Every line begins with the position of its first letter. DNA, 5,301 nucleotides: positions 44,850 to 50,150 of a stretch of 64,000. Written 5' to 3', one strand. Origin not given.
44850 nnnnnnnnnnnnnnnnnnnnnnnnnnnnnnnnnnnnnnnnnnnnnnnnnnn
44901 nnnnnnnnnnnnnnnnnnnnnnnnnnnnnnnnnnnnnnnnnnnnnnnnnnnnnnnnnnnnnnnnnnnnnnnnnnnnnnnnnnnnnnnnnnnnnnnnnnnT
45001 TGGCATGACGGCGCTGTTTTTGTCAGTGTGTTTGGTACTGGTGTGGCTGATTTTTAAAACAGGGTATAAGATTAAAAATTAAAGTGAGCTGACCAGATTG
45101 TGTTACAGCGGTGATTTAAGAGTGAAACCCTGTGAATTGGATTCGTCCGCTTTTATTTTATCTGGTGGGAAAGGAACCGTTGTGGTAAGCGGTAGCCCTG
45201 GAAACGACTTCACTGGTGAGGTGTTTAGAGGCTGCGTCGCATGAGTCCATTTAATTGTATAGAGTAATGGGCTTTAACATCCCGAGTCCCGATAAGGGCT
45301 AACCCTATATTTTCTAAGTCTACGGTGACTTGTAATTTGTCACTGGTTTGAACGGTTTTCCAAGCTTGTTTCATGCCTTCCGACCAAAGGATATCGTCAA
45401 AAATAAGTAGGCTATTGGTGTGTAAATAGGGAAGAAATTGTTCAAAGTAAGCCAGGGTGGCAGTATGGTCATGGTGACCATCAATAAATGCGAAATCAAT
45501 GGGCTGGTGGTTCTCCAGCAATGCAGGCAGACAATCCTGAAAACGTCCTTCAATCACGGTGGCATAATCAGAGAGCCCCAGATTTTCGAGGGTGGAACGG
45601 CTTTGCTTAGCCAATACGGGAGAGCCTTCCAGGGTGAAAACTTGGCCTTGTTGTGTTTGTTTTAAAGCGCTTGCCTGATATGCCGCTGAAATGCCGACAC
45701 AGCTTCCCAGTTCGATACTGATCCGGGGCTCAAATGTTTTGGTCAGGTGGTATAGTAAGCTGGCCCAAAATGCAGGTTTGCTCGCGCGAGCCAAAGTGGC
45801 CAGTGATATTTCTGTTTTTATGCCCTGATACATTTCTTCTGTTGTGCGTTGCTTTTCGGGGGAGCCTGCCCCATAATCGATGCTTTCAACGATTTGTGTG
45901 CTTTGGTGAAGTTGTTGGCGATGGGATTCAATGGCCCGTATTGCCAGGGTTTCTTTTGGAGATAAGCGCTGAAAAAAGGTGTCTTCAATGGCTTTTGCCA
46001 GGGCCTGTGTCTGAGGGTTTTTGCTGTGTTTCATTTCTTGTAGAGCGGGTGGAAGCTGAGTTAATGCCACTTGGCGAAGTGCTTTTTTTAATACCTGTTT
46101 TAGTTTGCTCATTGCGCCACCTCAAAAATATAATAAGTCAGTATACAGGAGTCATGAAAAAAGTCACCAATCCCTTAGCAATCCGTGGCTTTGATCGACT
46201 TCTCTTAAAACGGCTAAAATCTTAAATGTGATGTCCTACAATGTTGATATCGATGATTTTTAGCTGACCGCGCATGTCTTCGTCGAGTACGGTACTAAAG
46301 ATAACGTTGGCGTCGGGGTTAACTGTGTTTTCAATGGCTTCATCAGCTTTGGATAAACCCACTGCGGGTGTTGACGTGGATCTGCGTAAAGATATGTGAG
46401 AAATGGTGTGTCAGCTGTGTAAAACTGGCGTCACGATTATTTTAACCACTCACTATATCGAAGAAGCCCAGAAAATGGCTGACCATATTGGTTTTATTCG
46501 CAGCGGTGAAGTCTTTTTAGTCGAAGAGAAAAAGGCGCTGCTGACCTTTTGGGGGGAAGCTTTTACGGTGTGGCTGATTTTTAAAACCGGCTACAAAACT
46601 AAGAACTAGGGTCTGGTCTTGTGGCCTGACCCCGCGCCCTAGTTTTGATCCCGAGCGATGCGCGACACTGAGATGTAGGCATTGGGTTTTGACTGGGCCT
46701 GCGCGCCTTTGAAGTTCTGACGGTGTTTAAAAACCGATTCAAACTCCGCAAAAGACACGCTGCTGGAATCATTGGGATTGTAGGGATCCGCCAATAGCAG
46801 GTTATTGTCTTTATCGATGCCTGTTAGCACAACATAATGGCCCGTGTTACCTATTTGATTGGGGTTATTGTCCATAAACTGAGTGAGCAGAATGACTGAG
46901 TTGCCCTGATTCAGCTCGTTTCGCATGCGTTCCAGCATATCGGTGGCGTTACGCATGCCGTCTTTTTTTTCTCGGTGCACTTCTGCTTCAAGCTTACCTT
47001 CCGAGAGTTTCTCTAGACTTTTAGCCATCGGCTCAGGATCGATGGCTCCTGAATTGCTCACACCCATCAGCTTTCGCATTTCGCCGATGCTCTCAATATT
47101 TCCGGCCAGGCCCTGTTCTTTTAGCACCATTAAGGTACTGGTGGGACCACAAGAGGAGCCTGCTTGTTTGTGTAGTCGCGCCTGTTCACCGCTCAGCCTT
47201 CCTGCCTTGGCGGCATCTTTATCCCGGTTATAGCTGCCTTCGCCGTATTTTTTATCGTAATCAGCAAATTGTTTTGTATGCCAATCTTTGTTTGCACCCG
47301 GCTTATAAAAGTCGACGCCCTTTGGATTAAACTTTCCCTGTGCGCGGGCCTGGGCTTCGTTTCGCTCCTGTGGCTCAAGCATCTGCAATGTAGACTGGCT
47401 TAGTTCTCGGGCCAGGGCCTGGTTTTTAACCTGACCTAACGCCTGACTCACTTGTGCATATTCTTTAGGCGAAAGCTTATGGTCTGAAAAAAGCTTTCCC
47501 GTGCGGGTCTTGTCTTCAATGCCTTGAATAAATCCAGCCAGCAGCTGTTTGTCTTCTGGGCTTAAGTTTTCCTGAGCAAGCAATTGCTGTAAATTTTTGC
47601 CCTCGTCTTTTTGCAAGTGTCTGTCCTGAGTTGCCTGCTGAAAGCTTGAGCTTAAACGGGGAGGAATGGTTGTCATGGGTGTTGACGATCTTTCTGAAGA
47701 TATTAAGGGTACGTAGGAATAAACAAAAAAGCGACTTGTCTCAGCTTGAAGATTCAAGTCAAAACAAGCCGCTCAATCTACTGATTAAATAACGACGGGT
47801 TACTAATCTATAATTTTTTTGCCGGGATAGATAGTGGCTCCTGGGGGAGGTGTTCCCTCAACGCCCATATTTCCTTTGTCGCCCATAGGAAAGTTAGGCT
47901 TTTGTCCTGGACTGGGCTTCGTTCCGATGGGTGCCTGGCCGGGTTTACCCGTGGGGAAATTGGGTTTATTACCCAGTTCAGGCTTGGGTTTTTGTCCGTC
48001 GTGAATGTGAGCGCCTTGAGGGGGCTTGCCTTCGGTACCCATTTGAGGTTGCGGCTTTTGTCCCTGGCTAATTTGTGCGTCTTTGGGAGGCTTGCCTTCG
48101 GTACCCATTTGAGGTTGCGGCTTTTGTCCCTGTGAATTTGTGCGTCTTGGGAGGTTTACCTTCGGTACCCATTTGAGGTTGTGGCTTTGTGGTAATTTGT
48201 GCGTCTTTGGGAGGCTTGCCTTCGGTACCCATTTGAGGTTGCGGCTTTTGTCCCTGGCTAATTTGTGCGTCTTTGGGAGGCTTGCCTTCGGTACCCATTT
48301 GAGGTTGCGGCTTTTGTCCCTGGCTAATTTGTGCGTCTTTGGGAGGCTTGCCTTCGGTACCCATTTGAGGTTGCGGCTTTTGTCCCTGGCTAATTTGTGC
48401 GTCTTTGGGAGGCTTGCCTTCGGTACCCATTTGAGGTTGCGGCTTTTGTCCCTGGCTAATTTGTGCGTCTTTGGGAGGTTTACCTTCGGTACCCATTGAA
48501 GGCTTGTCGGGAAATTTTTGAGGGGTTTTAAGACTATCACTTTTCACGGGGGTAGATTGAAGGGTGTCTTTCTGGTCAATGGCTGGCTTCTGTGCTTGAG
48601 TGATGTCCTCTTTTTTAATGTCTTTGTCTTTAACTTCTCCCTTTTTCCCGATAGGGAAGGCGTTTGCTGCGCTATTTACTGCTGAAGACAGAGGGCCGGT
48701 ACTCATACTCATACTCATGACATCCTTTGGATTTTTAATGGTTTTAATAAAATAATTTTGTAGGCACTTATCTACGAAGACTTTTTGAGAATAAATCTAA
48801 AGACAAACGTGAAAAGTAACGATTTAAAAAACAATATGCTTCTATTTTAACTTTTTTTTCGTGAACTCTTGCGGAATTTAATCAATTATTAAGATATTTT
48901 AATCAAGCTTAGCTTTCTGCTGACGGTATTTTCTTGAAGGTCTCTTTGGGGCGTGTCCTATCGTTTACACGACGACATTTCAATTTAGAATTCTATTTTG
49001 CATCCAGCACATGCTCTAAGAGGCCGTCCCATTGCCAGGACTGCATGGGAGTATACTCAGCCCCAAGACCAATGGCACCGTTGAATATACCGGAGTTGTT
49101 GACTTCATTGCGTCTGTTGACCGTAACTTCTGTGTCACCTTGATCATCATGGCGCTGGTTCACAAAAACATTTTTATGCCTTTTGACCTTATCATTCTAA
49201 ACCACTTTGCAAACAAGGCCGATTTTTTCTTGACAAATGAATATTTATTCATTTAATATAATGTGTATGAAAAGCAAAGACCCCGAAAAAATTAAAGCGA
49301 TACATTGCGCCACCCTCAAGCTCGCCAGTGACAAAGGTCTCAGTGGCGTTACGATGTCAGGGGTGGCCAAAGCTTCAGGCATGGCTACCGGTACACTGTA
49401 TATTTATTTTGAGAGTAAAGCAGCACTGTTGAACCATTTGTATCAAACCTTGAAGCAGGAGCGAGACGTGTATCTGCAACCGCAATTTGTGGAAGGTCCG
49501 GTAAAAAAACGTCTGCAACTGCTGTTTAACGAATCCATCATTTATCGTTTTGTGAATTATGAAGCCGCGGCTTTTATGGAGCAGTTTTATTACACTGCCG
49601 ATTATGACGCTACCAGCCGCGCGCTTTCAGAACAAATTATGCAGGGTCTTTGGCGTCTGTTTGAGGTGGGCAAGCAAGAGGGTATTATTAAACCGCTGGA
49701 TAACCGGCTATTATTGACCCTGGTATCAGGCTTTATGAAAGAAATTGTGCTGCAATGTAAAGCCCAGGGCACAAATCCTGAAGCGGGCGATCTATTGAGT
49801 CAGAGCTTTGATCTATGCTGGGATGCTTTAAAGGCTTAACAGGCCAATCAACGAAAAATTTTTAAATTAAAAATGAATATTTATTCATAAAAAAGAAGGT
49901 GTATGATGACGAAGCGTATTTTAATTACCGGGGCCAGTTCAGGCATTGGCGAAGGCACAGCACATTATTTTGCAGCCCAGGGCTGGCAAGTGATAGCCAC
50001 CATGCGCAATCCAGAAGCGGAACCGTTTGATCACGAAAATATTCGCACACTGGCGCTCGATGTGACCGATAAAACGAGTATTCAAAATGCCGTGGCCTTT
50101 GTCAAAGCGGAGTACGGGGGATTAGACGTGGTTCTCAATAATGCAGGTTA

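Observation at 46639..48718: Tandem-repeat Lys/Pro/Gln-rich protein encoded next to a C39-like cysteine peptidase; the repeat array may be frame-unstable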

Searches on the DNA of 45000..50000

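Call 93: search_rna_families(source=window, start=45000, end=50000, threshold=evalue, max_evalue=0.1)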
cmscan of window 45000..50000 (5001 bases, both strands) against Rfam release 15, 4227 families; matches with E-value up to 0.1: 0.
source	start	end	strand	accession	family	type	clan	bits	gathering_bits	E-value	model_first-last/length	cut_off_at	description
